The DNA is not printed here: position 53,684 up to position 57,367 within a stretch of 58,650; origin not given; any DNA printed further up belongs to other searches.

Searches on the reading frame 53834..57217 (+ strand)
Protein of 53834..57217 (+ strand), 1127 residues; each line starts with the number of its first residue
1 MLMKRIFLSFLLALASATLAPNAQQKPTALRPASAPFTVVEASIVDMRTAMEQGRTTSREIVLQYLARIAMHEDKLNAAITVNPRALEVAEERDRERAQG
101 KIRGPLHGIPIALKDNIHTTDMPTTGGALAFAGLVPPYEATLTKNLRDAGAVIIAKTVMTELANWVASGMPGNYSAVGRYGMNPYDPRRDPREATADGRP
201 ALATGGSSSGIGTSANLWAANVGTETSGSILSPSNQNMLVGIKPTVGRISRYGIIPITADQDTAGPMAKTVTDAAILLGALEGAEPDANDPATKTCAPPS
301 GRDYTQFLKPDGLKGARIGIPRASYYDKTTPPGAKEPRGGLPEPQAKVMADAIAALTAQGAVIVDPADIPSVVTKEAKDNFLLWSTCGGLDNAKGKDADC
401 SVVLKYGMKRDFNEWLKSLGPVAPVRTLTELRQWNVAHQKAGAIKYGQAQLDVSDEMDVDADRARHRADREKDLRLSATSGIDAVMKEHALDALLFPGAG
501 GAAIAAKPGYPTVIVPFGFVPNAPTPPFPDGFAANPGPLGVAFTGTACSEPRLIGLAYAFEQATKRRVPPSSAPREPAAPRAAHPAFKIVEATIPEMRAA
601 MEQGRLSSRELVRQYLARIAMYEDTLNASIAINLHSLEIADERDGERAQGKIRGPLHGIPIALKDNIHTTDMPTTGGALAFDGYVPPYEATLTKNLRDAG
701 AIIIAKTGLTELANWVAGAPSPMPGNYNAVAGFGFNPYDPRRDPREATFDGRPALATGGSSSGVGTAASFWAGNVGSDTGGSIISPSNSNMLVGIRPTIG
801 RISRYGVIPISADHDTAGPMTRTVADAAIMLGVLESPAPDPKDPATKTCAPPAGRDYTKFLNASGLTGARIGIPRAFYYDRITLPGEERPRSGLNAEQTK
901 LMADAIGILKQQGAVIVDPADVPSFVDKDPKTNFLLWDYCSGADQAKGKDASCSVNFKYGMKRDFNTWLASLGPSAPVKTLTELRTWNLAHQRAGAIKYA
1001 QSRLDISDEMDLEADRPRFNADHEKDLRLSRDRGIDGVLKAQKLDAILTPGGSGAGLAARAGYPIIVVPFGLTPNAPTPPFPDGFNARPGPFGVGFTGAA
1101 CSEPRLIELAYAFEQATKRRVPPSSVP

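Call 55: search_protein_families(library=pfam, proteins=[window:53834-57217:+], max_evalue=0.00001)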
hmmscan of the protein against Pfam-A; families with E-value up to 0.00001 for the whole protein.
window:53834-57217:+ (1127 aa): 1 family
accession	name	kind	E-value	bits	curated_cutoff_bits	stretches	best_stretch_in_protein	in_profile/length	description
PF01425.27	Amidase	-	2e-124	416.5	27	2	60-552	1-443/445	Amidase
